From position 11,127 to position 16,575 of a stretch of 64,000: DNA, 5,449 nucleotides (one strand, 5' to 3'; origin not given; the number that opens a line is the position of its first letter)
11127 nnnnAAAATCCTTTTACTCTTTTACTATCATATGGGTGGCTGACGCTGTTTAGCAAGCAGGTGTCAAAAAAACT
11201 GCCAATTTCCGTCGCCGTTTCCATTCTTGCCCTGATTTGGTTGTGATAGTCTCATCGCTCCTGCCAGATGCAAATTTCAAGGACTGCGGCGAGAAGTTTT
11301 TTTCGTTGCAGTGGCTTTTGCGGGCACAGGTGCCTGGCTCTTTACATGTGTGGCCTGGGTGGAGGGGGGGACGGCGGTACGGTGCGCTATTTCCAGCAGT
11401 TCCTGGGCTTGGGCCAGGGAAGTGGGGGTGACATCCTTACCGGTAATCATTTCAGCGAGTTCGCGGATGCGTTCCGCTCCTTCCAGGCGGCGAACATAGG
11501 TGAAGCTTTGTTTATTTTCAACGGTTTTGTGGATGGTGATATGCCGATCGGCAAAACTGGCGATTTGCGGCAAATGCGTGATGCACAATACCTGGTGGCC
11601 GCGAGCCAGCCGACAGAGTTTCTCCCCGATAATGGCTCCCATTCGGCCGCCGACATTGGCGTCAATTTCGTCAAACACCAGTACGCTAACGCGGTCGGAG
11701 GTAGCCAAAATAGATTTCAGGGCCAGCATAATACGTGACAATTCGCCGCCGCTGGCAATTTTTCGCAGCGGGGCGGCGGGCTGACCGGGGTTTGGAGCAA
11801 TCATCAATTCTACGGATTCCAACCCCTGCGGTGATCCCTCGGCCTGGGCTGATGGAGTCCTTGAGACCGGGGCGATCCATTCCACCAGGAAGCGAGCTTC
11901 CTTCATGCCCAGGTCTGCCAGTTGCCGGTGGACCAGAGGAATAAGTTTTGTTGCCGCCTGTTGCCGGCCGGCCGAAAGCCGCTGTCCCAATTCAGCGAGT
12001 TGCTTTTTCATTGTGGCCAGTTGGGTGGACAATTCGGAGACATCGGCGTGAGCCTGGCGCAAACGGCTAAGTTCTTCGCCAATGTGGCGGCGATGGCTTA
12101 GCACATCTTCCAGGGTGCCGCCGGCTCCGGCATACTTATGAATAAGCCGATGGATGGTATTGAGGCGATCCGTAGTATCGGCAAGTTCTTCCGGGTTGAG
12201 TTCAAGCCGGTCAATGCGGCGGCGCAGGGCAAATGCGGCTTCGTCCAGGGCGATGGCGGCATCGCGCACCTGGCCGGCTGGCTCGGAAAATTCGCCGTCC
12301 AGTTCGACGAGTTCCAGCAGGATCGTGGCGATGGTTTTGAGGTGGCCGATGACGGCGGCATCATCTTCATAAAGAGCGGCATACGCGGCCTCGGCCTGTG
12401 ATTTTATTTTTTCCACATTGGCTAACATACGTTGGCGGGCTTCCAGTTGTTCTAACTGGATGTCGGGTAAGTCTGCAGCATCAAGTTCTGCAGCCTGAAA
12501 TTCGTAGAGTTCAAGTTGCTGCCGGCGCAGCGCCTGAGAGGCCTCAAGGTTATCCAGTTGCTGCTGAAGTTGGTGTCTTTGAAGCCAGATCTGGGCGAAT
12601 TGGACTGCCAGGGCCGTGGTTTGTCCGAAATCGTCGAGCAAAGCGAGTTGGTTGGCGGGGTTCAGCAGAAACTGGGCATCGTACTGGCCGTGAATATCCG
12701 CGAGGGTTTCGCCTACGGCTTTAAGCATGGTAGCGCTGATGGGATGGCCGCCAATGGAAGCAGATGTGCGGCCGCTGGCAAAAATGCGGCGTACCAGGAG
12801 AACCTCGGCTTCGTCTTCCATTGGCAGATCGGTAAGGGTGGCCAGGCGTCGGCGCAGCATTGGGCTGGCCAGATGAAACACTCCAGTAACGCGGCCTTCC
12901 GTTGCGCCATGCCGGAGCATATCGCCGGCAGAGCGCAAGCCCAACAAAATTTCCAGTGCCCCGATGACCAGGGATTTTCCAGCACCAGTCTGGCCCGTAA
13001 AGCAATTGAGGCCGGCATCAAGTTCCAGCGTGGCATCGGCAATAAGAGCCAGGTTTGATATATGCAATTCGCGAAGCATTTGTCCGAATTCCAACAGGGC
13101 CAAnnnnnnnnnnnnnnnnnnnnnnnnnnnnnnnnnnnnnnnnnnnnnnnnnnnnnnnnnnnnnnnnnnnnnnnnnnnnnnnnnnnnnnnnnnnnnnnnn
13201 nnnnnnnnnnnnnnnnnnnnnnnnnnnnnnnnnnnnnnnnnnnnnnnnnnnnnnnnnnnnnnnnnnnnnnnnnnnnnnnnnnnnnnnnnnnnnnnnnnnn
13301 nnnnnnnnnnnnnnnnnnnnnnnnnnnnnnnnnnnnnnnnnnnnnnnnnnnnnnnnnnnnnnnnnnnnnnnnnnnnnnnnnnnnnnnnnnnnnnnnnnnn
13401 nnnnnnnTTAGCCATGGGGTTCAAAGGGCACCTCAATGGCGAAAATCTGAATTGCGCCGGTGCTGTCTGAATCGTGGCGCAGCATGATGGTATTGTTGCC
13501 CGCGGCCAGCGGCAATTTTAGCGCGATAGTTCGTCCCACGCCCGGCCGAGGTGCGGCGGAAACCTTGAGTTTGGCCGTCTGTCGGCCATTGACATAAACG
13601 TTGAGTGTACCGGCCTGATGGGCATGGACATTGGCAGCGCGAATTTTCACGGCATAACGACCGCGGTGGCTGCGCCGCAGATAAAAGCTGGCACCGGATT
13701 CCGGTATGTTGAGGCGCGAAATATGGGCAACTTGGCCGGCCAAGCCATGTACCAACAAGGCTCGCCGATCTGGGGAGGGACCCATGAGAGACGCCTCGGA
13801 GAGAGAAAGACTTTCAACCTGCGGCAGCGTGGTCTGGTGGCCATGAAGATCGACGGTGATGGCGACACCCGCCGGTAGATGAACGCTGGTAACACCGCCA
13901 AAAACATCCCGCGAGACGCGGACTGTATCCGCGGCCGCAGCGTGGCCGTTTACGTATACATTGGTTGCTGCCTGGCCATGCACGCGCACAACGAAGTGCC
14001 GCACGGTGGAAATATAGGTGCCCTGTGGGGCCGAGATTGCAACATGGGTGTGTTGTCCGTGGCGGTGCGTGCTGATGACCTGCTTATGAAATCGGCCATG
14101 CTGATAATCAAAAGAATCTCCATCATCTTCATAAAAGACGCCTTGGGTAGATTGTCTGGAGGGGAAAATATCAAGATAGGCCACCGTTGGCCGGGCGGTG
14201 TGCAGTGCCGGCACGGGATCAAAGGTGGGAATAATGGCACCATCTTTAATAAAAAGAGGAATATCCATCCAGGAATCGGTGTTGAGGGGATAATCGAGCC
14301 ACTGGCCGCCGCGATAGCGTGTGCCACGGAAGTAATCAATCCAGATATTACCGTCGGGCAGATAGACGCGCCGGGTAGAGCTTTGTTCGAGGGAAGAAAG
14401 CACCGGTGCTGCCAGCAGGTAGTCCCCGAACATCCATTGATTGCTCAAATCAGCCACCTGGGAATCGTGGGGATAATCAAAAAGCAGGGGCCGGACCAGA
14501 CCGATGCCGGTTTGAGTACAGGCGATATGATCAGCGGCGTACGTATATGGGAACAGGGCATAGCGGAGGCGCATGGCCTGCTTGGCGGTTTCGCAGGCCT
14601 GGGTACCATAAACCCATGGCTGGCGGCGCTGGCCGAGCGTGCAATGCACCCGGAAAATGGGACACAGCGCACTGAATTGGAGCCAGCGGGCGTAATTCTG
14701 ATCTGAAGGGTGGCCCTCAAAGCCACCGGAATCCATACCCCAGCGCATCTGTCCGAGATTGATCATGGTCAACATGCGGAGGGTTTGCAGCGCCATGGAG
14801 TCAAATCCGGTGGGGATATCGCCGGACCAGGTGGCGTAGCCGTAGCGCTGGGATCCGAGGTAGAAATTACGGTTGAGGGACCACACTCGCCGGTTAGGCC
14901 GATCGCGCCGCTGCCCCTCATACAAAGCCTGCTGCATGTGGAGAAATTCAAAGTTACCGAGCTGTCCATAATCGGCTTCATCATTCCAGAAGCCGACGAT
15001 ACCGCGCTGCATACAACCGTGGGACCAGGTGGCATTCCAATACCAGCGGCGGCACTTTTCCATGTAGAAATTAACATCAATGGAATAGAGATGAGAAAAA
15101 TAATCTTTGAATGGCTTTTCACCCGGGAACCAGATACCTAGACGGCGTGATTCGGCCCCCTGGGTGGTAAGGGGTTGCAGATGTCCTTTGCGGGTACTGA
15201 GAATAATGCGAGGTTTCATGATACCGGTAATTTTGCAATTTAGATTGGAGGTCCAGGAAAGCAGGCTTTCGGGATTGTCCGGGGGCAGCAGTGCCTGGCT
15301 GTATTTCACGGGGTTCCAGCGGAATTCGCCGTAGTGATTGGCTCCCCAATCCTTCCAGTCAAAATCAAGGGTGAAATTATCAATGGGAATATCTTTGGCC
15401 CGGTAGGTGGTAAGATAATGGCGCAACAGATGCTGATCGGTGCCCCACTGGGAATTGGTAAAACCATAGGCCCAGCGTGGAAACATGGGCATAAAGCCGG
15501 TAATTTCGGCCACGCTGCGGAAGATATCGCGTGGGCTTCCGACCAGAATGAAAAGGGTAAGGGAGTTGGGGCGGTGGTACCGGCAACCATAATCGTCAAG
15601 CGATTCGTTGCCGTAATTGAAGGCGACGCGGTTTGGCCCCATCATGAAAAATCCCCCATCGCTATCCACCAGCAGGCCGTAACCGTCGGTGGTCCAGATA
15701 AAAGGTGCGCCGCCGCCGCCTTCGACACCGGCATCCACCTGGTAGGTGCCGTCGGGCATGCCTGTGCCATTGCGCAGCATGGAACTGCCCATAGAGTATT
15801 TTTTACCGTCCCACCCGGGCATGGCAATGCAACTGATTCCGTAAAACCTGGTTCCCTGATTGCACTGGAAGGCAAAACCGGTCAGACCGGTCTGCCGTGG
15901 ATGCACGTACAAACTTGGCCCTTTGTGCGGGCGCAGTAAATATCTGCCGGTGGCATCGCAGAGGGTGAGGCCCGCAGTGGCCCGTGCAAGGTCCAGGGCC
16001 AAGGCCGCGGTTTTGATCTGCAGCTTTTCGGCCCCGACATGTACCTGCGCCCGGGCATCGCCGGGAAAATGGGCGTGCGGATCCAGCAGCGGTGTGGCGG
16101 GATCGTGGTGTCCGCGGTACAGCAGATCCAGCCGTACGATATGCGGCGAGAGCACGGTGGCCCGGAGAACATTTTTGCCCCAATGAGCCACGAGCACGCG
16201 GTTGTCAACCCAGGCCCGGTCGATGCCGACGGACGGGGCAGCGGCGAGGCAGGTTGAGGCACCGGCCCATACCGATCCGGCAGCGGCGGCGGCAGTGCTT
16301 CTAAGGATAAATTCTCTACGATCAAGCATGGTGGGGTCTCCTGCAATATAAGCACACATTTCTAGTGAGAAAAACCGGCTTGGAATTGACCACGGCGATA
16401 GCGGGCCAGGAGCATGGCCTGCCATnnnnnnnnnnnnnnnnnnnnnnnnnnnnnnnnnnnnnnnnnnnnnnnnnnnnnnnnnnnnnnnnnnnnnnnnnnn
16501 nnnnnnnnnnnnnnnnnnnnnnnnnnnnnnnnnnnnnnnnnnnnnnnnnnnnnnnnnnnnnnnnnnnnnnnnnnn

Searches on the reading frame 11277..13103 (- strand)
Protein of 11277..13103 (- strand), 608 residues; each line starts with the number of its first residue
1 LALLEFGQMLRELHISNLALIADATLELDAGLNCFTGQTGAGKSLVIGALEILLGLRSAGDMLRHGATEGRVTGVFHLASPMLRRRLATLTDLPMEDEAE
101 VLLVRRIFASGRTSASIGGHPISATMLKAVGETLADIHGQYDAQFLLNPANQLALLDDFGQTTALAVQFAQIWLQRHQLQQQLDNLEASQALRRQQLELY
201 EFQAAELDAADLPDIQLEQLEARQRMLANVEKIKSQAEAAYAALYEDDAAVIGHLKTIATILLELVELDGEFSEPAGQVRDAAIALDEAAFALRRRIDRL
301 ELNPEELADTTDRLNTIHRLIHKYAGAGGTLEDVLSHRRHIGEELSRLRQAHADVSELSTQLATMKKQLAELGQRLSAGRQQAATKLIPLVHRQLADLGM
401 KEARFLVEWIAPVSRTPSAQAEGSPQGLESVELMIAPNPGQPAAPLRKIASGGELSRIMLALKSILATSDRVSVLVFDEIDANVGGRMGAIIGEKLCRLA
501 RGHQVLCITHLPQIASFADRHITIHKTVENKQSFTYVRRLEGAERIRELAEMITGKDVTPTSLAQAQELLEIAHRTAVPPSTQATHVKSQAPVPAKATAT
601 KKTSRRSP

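Call 8: search_protein_families(library=pfam, proteins=[window:11277-13103:-], max_evalue=0.01)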
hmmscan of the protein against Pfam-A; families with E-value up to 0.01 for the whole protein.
window:11277-13103:- (608 aa): 4 families
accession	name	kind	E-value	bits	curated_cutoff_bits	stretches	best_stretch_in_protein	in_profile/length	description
PF02463.25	SMC_N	-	1.3e-12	48.1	40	1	10-528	2-215/220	RecF/RecN/SMC N terminal domain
PF13476.12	AAA_23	-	9e-08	33.4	27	1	12-235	1-171/201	AAA domain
PF13175.12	AAA_15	-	0.00029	21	32.1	1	9-55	1-48/374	AAA ATPase domain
PF13304.12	AAA_21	-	0.00055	20.5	27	0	460-514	246-302/304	AAA domain, putative AbiEii toxin, Type IV TA system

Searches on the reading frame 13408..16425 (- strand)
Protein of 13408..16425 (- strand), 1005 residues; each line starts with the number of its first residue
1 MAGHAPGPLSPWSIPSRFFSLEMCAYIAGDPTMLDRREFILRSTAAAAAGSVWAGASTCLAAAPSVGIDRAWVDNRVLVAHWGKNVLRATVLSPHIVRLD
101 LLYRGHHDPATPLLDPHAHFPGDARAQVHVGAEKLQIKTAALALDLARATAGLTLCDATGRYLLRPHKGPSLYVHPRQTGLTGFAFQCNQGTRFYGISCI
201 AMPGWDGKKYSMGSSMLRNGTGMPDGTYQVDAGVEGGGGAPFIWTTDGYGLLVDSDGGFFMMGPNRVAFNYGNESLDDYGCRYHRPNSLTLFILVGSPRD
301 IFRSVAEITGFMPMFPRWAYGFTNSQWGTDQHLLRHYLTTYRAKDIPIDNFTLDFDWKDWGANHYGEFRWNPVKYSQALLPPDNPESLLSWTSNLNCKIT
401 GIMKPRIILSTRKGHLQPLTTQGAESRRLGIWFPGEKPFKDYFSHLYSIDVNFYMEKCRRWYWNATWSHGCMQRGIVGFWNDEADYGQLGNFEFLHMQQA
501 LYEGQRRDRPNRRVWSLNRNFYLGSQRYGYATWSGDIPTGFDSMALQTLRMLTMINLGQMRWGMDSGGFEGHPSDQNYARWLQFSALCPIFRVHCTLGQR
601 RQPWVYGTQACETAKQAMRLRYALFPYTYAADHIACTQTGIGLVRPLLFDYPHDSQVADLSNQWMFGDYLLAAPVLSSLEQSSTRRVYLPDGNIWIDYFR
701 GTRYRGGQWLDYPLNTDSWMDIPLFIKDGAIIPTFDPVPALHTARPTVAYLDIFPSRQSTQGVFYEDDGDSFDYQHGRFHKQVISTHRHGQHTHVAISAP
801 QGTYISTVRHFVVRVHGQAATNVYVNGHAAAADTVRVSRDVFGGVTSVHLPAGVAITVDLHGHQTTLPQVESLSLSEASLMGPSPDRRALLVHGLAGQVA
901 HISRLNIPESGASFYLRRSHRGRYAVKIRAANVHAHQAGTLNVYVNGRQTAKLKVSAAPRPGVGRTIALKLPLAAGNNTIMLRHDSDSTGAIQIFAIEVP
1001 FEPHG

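Call 8: search_protein_families(library=pfam, proteins=[window:13408-16425:-], max_evalue=0.01)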
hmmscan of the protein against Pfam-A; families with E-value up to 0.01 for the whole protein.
window:13408-16425:- (1005 aa): 3 families
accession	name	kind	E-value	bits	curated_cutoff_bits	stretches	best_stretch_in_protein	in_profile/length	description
PF01055.32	Glyco_hydro_31_2nd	-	1.2e-55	189.6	23.5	1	313-630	2-327/328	Glycosyl hydrolases family 31 TIM-barrel domain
PF21365.3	Glyco_hydro_31_3rd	-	1.2e-24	87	24.4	1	642-732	3-87/87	Glycosyl hydrolase family 31 C-terminal domain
PF17137.9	DUF5110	-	1.1e-12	48.3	27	1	751-817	4-70/71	Domain of unknown function (DUF5110)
